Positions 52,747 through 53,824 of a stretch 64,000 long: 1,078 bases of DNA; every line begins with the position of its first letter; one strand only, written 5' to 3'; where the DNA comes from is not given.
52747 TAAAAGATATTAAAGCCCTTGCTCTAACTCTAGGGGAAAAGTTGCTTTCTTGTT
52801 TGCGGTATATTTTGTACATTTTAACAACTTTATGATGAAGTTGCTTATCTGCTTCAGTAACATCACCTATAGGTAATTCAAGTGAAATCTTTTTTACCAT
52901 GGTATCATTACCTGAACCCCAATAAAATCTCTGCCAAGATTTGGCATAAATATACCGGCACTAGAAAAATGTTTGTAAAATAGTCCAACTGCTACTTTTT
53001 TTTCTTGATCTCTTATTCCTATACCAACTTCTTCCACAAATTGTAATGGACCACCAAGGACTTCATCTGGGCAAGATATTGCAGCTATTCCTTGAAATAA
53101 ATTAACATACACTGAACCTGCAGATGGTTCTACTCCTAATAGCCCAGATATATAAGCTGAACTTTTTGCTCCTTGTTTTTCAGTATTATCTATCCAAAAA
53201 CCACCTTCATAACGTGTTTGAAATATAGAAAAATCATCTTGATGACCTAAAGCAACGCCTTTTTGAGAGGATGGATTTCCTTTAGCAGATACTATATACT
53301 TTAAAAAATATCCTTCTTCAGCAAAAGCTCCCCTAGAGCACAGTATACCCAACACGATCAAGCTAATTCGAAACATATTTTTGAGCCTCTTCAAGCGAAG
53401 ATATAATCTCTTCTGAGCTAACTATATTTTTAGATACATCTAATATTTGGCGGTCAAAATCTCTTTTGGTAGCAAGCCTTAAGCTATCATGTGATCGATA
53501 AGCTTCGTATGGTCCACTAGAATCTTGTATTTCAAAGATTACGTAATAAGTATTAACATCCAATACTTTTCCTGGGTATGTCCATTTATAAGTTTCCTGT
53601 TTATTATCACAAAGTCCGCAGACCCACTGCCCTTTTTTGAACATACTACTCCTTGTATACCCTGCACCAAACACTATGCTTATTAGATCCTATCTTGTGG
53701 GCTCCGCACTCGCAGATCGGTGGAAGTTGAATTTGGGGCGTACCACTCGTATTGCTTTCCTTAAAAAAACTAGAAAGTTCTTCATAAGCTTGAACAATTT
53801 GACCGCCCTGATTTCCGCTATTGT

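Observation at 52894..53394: Phage-encoded PagL-like lipid A 3-O-deacylase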

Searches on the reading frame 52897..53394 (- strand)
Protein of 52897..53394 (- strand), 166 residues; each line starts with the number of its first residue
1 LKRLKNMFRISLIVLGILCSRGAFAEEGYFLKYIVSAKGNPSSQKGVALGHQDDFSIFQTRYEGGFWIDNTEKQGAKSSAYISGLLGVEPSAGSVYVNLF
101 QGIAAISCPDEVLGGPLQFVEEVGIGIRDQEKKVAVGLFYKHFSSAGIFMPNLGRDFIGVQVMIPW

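Call 4: search_protein_families(library=pfam, proteins=[window:52897-53394:-], max_evalue=10)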
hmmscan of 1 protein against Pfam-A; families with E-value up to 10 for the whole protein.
window:52897-53394:- (166 aa): 1 family
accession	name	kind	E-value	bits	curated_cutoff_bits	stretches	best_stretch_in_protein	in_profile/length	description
PF09411.16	PagL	-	3.6e-09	37.3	23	1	80-162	44-133/136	Lipid A 3-O-deacylase (PagL)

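Call 5: search_protein_families(library=ncbifam, proteins=[window:52897-53394:-], max_evalue=10)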
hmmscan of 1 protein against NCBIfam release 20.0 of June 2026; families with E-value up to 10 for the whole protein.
window:52897-53394:- (166 aa): 0 families

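Call 6: search_protein_families(library=phrogs, proteins=[window:52897-53394:-], max_evalue=10)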
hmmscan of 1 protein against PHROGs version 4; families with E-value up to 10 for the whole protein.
window:52897-53394:- (166 aa): 1 family
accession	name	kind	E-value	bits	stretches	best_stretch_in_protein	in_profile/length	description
phrog_15758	-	unknown function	0.013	16.4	1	97-154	104-157/169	-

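Call 12: find_homologous_proteins(query=window:52897-53394:-, max_evalue=0.001)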
Query window:52897-53394:- (166 aa): 10 proteins with E <= 0.001 among 106 candidates.
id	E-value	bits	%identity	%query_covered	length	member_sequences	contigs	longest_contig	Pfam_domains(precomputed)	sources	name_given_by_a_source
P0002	8.0e-101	353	100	96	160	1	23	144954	PF09411.17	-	-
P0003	1.1e-64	236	65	96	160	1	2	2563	PF09411.17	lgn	-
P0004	1.2e-59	219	66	89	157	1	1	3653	PF09411.17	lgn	-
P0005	1.5e-51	193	58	92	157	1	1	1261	PF09411.17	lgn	-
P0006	2.7e-48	182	58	87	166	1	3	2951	PF09411.17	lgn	-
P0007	3.2e-42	162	51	99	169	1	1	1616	PF09411.17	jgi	jgi:hypothetical protein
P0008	3.6e-41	159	51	93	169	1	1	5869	PF09411.17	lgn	-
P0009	1.4e-38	151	46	97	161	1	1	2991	PF09411.17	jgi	jgi:hypothetical protein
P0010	3.4e-36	143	45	95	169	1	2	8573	PF09411.17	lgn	-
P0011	2.8e-35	140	47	93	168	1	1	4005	PF09411.17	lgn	-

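Call 14: find_encoding_contigs(protein=P0002, flank=6000, max_places=8)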
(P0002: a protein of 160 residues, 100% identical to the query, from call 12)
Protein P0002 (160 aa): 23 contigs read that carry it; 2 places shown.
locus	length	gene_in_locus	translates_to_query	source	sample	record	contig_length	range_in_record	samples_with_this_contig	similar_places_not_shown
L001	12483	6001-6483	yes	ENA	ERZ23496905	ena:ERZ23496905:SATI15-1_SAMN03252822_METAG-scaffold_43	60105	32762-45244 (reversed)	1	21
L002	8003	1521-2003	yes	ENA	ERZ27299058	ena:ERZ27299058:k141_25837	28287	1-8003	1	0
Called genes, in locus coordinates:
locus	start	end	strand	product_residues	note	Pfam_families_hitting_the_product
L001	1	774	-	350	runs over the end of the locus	-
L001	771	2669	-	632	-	-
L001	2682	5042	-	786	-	-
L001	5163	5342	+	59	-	-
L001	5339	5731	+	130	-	-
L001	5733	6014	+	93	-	-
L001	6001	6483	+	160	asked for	PF09411:PagL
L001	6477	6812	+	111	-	-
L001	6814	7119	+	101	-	-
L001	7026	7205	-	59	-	-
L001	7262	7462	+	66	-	-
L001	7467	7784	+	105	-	-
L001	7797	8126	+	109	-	PF02082:Rrf2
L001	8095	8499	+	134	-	-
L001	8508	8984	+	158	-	PF00692:dUTPase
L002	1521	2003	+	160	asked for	PF09411:PagL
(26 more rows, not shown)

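Call 15: find_encoding_contigs(protein=P0010, flank=6000, max_places=4)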
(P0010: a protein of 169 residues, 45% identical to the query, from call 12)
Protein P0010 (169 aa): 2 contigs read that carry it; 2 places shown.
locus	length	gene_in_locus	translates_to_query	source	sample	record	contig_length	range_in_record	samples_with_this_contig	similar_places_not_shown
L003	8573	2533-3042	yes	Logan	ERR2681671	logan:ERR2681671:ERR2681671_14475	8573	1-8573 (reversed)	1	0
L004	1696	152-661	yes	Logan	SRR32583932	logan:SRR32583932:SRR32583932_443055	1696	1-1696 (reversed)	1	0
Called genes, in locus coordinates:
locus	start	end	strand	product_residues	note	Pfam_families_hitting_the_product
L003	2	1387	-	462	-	?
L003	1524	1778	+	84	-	-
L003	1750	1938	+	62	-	-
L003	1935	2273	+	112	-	-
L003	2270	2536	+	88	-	-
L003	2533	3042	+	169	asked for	PF09411:PagL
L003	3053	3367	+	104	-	-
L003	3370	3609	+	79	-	-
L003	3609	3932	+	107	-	-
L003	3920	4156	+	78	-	-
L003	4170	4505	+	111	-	PF02082:Rrf2, PF03444:WHD_HrcA (weak)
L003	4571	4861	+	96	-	-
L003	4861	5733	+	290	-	-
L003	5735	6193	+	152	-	PF00692:dUTPase, PF22769:DCD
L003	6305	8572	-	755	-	?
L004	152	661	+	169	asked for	PF09411:PagL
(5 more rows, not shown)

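Call 16: find_encoding_contigs(protein=P0008, flank=6000, max_places=4)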
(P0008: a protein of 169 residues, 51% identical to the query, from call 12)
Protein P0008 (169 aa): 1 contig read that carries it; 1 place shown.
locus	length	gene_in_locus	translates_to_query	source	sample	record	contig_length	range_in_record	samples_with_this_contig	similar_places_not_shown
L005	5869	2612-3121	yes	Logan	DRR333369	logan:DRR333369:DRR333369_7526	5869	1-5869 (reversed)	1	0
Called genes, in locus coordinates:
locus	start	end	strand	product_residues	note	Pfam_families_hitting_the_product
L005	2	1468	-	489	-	?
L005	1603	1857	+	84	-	-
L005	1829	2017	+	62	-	-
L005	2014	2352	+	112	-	-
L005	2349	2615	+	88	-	-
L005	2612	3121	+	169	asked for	PF09411:PagL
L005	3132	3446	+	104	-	-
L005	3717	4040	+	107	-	-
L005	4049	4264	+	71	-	-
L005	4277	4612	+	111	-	PF02082:Rrf2, PF03444:WHD_HrcA (weak)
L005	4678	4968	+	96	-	-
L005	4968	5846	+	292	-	-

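Call 22: find_related_loci(query=A1, collection=viral_contigs, flank=10000)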
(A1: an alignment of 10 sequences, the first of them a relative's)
Query A1 (160 aa) in viral_contigs; peptide patterns used: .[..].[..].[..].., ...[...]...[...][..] (x = any residue, [..] = any of these).
55 stretches matched a pattern; 18 encode a relative of the query (tblastn E <= 1e-3); 18 distinct loci.
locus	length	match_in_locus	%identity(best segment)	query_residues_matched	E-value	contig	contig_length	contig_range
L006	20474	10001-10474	53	4-160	6e-52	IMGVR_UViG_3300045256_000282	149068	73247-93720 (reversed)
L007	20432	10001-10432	47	16-160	7e-37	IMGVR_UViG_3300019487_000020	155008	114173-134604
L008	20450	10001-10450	38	6-156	4e-30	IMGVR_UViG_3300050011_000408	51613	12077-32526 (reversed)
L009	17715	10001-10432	38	20-159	6e-29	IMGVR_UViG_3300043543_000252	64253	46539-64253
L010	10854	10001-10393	39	30-160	9e-28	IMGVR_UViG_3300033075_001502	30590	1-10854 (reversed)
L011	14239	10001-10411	39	30-160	1e-27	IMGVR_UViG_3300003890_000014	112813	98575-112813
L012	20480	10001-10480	38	2-160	5e-25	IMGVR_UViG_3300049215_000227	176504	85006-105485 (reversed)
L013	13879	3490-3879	38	30-160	5e-22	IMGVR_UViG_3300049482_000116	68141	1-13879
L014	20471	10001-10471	34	4-159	6e-21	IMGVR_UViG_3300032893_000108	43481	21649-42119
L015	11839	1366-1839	36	4-160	9e-21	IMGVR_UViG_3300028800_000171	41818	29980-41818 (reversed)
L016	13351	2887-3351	36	6-156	4e-19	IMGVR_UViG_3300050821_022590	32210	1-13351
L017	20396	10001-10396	34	34-160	2e-15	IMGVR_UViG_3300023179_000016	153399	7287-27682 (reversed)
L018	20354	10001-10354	35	36-152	7e-16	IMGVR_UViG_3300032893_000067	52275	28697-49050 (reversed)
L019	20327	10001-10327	31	46-156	1e-13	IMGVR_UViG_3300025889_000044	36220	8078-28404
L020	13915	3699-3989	33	57-155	1e-12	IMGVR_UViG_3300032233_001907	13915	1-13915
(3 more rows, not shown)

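Call 32: search_protein_representatives(alignment_id=A1)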
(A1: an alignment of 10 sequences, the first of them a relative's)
Query: 10 sequences, 163 profile positions. Proteins with E-value up to 0.001 (for the whole library): 447; up to 1e-10: 293; up to 1e-30: 27. The best 150 are listed.
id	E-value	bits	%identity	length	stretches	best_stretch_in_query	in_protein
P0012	1.7e-66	239.4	-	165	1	8-163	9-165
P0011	3.8e-66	238.3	-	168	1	1-163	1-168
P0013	3.2e-46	173.5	-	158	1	8-163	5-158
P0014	1.1e-45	171.7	-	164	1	7-163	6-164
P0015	3.7e-40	153.8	-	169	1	7-163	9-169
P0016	2.9e-38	147.6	-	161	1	10-163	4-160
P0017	3.6e-37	144.0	-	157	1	10-162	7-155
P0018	6.0e-37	143.3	-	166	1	8-163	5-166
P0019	3.9e-35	137.4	-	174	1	6-162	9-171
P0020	5.0e-35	137.1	-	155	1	7-163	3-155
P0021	9.9e-35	136.1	-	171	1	4-163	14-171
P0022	1.1e-34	135.9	-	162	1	11-163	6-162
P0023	3.4e-34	134.4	-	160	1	10-163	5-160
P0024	3.4e-33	131.1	-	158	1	9-163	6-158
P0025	5.4e-33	130.5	-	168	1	35-162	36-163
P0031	2.9e-31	124.9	-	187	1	4-163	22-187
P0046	2.3e-29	118.7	-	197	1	8-162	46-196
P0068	2.2e-26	109.0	-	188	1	4-162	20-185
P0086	3.8e-25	105.0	-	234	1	1-163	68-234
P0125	1.6e-22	96.4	-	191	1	7-163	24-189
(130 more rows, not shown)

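Call 35: search_protein_families(library=pfam, alignment_id=A2, max_evalue=0.001)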
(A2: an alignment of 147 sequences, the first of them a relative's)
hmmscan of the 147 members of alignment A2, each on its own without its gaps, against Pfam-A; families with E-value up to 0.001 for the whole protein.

A. member 1, P0002 (160 aa): 1 family
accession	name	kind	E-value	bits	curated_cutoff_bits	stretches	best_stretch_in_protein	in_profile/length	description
PF09411.16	PagL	-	3.3e-09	37.4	23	1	73-156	43-133/136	Lipid A 3-O-deacylase (PagL)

B. families by the number of members that match (of 147 scanned): 2 families
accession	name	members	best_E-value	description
PF09411.16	PagL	145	1.8e-15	Lipid A 3-O-deacylase (PagL)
PF24653.1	Phage_OMP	1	0.00091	Cyanophage outer membrane protein like beta barrel domain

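Call 37: find_related_loci(query=A1, collection=genome_contigs, flank=6000)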
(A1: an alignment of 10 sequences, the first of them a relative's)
Query A1 (160 aa) in genome_contigs; peptide patterns used: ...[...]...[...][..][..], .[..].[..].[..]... (x = any residue, [..] = any of these).
145 stretches matched a pattern; 2 encode a relative of the query (tblastn E <= 1e-3); 2 distinct loci.
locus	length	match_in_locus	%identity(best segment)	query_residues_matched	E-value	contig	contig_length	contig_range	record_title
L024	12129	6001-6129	36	112-156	1e-5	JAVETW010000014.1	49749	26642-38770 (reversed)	MAG: Thiomicrospira sp. isolate BF2_24 NODE_270_length_49749_cov_3.466022_Biofilm2, whole genome shotgun sequence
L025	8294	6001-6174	36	96-150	2e-5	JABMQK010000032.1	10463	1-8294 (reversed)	MAG: bacterium isolate bin.343 k141_1132474, whole genome shotgun sequence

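Call 39: predict_structure(alignment_id=A2)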
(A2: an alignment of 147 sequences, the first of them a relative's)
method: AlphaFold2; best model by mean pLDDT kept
length: 160 residues; sequences in the alignment: 147
mean_pLDDT: 95.0   pTM: 0.84
mean pLDDT of the five models: 95.0, 94.9, 94.8, 94.5, 94.0
residues with pLDDT >= 90: 138; 70-90: 16; 50-70: 6; < 50: 0
segments of 3 or more residues with pLDDT < 50: none
pLDDT, mean of each block of 10 residues (from residue 1): 84 72 97 97 96 98 97 99 98 99 98 99 97 98 97 95
secondary structure, 60 per line:
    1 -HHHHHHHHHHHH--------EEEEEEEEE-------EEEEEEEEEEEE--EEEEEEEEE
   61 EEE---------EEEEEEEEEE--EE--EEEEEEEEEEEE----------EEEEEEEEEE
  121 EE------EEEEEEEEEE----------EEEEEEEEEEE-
elements in order: H2-13 E22-30 E38-49 E52-63 E73-82 E89-100 E111-122 E129-138 E149-159

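Call 42: fold_search(model_id=the predicted structure, library=pdb)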
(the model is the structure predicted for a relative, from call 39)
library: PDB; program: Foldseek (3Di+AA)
matches with E <= 10: 926; with E <= 0.001: 3
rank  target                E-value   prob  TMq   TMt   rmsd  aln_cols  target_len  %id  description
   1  2erv_B                3.1e-06  1.00  0.65  0.71   3.7       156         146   20  Crystal structure of the outer membrane enzyme PagL (released 2006-04-11)
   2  2erv_A                1.9e-05  1.00  0.66  0.70   3.4       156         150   18  Crystal structure of the outer membrane enzyme PagL (released 2006-04-11)
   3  1p4t                  3.0e-04  1.00  0.63  0.65   5.8       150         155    7  Crystal structure of Neisserial surface protein A (NspA) (released 2003-07-22)
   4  1bxw                  1.2e-03  1.00  0.53  0.50   7.3       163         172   12  OUTER MEMBRANE PROTEIN A (OMPA) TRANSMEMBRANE DOMAIN (released 1998-10-14)
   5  9fzc_A                1.2e-03  1.00  0.51  0.48   6.8       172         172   12  Structure of OmpA-short in complex with nanobody Nb01 (released 2024-07-17)
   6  1qjp                  3.3e-03  1.00  0.58  0.66   5.0       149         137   10  HIGH RESOLUTION STRUCTURE OF THE OUTER MEMBRANE PROTEIN A (OMPA) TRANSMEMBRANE DOMAIN (released 2000-06-30)
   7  2mnh_MODEL_1_A        4.0e-03  1.00  0.44  0.47   7.2       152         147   10  Refined structure of outer membrane protein x in nanodisc by measuring residual dipolar couplings (released 2015-03-18)
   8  3qra                  4.3e-03  1.00  0.44  0.46   7.1       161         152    9  The crystal structure of Ail, the attachment invasion locus protein of Yersinia pestis (released 2011-11-23)
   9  1k24                  5.5e-03  1.00  0.45  0.32   9.4       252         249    9  Crystal Structure of the OpcA Outer Membrane Adhesin/Invasin from Neisseria meningitidis (released 2002-03-27)
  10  9fzd_A                5.8e-03  1.00  0.48  0.45   7.7       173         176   10  Structure of OmpA-long in complex with nanobody Nb39 (released 2024-07-17)
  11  3aeh_A                5.8e-03  0.94  0.34  0.23  14.4       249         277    8  Integral membrane domain of autotransporter Hbp (released 2010-07-07)
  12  2vdf                  6.4e-03  0.99  0.41  0.32  10.5       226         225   14  Structure of the OpcA adhesion from Neisseria meningitidis determined by crystallization from the cubic mesophase (released 2007-10-23)
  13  2m06_MODEL_1_A        7.9e-03  1.00  0.44  0.47   6.7       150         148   11  NMR structure of OmpX in phopspholipid nanodiscs (released 2012-12-12)
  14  7pi0_O                9.2e-03  0.85  0.31  0.23  15.3       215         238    9  Unstacked compact Dunaliella PSII (released 2022-08-17)
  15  8wv0_B                9.2e-03  0.63  0.23  0.13  16.2       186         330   12  Outer membrane porin of Burkholderia pseudomallei (BpsOmp38) (released 2024-10-30)
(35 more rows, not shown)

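Call 49: list_cluster_members(proteins=[P0012, P0013, P0014, P0016, P0020, P0031, P0046, P0068, P0086, P0125])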
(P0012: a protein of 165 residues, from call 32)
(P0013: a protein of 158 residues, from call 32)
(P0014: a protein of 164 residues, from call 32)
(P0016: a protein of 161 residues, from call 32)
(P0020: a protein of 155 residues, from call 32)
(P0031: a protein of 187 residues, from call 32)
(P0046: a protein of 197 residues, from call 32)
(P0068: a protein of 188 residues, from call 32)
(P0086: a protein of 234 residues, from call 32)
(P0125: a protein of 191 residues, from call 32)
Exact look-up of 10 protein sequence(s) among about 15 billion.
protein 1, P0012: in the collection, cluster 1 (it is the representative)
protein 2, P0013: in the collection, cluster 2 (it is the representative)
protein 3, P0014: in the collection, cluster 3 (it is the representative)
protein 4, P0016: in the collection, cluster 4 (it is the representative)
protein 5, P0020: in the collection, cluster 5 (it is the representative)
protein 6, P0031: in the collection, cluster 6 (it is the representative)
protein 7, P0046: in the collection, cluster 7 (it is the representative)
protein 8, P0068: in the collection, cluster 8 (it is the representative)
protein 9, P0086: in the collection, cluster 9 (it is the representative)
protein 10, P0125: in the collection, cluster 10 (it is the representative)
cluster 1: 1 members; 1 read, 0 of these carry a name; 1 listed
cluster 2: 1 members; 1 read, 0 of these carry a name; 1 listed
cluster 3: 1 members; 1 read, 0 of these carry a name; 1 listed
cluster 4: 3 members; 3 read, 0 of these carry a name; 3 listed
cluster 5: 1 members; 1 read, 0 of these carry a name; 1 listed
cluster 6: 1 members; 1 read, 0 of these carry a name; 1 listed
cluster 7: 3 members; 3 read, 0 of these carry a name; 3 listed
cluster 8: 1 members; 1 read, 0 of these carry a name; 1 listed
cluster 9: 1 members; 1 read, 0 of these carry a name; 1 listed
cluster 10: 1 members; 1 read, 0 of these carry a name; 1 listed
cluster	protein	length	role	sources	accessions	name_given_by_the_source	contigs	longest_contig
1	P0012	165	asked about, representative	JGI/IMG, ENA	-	-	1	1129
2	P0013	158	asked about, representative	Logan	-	-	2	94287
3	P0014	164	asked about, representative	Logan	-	-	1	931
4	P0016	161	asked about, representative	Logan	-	-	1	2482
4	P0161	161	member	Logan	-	-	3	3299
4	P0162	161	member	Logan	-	-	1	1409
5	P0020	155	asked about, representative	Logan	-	-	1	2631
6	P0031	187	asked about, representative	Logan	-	-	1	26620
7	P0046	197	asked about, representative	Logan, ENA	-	-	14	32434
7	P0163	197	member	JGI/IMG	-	-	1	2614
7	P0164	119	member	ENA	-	-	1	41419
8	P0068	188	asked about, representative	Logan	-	-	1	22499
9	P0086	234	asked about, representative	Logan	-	-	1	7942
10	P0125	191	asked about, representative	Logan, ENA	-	-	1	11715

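Call 50: find_encoding_contigs(protein=P0013, flank=10000, max_places=1)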
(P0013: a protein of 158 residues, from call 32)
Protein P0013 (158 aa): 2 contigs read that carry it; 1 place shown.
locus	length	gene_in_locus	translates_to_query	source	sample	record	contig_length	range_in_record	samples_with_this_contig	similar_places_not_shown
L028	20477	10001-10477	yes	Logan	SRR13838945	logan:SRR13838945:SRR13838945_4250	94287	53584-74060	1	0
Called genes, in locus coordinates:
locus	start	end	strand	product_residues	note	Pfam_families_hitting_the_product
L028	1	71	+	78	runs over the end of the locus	-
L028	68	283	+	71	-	-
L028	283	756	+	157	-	-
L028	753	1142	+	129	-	-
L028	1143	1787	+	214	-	PF03167:UDG (weak)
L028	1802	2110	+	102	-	-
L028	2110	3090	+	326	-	PF01075:Glyco_transf_9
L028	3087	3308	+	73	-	-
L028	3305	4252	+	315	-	PF04230:PS_pyruv_trans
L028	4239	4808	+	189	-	PF08241:Methyltransf_11, PF13489:Methyltransf_23, PF13649:Methyltransf_25 (weak)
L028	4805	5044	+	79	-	-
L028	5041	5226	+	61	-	-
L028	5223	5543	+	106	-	-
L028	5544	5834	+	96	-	-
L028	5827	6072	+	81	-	-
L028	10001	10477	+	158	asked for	PF09411:PagL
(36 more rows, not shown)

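Call 51: find_encoding_contigs(protein=P0046, flank=10000, max_places=1)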
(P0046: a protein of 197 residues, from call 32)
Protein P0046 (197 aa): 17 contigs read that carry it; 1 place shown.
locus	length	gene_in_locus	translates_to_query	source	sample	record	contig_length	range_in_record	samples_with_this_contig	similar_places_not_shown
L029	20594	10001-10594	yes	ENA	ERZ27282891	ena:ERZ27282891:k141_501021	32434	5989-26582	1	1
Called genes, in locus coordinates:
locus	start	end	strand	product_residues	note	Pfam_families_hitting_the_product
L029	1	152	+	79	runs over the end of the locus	-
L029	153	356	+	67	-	-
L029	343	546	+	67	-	-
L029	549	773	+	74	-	-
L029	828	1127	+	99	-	PF27050:Phage_P22_Y8K6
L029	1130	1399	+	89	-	-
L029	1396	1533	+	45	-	-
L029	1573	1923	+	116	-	PF21095:CarD_C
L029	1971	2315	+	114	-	-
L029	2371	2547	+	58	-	-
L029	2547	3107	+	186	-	PF00589:Phage_integrase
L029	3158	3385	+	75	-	-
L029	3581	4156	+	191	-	-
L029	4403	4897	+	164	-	-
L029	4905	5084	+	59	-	-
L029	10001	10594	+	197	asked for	PF09411:PagL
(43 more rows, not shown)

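Call 52: find_encoding_contigs(protein=P0068, flank=10000, max_places=1)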
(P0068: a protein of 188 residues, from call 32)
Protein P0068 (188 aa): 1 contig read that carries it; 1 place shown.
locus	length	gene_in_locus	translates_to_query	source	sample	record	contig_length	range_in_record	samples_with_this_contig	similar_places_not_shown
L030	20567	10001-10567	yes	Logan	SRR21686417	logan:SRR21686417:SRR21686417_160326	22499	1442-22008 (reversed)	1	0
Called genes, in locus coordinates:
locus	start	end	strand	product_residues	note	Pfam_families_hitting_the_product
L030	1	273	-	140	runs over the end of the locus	PF01464:SLT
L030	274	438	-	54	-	-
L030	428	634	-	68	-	-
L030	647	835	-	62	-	-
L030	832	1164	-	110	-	-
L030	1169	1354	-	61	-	-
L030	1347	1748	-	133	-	-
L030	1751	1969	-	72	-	-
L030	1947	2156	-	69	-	-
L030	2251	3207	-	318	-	PF06067:DUF932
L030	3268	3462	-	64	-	-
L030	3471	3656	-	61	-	-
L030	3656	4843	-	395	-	-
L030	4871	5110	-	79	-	-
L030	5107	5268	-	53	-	-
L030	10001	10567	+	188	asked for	PF09411:PagL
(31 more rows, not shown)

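Call 53: find_encoding_contigs(protein=P0031, flank=10000, max_places=1)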
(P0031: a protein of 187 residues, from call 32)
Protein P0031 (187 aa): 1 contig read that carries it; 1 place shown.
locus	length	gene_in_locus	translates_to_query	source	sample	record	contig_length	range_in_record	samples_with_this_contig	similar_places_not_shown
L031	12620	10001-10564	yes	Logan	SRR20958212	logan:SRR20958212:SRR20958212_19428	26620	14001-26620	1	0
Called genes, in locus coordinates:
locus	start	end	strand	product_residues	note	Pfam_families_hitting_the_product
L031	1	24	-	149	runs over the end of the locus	PF24608:PDDEXK_15 (weak)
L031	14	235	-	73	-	-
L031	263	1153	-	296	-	PF13481:AAA_25, PF03796:DnaB_C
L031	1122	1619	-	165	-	PF01464:SLT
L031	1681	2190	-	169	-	-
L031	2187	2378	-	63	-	PF09723:Zn_ribbon_8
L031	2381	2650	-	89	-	-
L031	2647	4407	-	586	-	PF01612:DNA_pol_A_exo1, PF00476:DNA_pol_A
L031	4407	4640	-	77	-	-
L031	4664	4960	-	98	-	-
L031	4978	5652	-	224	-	PF04098:Rad52_Rad22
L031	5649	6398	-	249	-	PF12705:PDDEXK_1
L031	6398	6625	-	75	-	-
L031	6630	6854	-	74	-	-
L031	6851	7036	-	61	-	-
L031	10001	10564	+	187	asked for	PF09411:PagL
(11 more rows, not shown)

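Call 60: fold_search(model_id=the predicted structure, library=viral)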
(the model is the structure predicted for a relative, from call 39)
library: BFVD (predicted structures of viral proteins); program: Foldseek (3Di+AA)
matches with E <= 10: 566; with E <= 0.001: 17
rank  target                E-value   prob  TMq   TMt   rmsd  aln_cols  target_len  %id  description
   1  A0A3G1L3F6            3.9e-05  1.00  0.62  0.63   9.0       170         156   14  Outer membrane protein beta-barrel domain-containing protein [Synechococcus phage S-CBWM1]
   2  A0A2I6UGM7            4.1e-05  1.00  0.51  0.52   5.6       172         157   16  Uncharacterized protein [Salinibacter phage M8CRM-1]
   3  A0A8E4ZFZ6            4.5e-05  1.00  0.59  0.62   5.0       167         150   12  Uncharacterized protein [Tenacibaculum phage Gundel_1]
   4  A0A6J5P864            4.8e-05  1.00  0.60  0.60   5.3       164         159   12  Uncharacterized protein [uncultured Caudovirales phage]
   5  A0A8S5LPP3            5.3e-05  1.00  0.66  0.34   7.4       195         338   12  Outer membrane protein [Myoviridae sp. ct0f722]
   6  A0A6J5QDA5            7.6e-05  1.00  0.64  0.69   4.6       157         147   13  Outer membrane autotransporter barrel [uncultured Caudovirales phage]
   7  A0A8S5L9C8            9.3e-05  1.00  0.47  0.41   9.1       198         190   10  Outer membrane protein [Myoviridae sp. ctPuP5]
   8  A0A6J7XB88            1.3e-04  1.00  0.63  0.61   5.7       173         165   11  Outer membrane protein beta-barrel domain-containing protein [uncultured Caudovirales phage]
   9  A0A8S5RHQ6            2.0e-04  1.00  0.52  0.28   9.6       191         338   10  OmpA-like domain-containing protein [virus sp. ctML55]
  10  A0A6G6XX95            2.3e-04  1.00  0.61  0.57   7.5       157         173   13  (no name in the UniProt tables at hand)
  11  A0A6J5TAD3            2.5e-04  1.00  0.53  0.47  10.2       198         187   12  Porin domain-containing protein [uncultured Caudovirales phage]
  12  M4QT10                3.3e-04  1.00  0.48  0.54   6.5       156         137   13  (no name in the UniProt tables at hand)
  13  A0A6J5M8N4            4.6e-04  1.00  0.48  0.44  16.2       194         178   11  Outer membrane protein beta-barrel [uncultured Caudovirales phage]
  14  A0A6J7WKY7            5.9e-04  1.00  0.46  0.42   7.5       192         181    9  Uncharacterized protein [uncultured Caudovirales phage]
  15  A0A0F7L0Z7            8.0e-04  1.00  0.66  0.62   5.3       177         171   11  Uncharacterized protein [uncultured marine virus]
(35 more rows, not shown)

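Call 62: search_dna_similar(query=P0031, collection=phages, mode=protein, max_evalue=0.001, max_rows=20)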
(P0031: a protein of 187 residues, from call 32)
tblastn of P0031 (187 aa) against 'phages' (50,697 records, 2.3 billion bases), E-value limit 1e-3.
No match.

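Call 63: search_dna_similar(query=P0068, collection=phages, mode=protein, max_evalue=0.001, max_rows=20)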
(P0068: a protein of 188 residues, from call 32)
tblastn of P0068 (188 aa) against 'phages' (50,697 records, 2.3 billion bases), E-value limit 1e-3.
No match.

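Call 64: search_dna_similar(query=P0046, collection=phages, mode=protein, max_evalue=0.001, max_rows=20)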
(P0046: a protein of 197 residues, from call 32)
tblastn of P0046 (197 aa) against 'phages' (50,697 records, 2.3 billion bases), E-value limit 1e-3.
No match.

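Call 65: search_protein_families(library=phrogs, alignment_id=A2, max_evalue=0.001)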
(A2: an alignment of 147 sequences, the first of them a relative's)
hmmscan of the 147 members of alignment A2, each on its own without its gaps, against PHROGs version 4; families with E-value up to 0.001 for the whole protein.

A. member 1, P0002 (160 aa): 0 families

B. families by the number of members that match (of 147 scanned): 1 family
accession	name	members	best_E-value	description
phrog_15758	-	28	2.3e-06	-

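Call 66: search_protein_families(library=ncbifam, alignment_id=A2, max_evalue=0.01)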
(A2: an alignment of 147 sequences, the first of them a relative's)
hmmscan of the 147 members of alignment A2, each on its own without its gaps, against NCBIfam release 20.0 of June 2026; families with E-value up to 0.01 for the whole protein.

A. member 1, P0002 (160 aa): 0 families

B. families by the number of members that match (of 147 scanned): 1 family
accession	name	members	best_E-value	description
NF041874.1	EPS_EpsC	1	0.0007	serine O-acetyltransferase EpsC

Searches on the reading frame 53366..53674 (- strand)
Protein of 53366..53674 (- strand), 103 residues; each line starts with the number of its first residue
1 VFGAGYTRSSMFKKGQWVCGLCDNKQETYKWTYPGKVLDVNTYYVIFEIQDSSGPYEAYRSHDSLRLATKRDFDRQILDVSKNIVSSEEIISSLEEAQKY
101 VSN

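Call 54: search_protein_families(library=pfam, proteins=[window:53366-53674:-], max_evalue=0.1)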
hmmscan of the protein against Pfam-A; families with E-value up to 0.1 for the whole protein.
window:53366-53674:- (103 aa): 2 families
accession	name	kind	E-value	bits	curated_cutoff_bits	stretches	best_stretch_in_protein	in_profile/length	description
PF23944.1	DUF7278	-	0.035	14.8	27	1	26-59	38-69/70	Profilin-like domain of unknown function (DUF7278)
PF07911.18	DUF1677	-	0.095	13.6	25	0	14-24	28-38/94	Protein of unknown function (DUF1677)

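Call 55: search_protein_families(library=phrogs, proteins=[window:53366-53674:-], max_evalue=0.1)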
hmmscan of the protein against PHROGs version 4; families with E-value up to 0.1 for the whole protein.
window:53366-53674:- (103 aa): 0 families
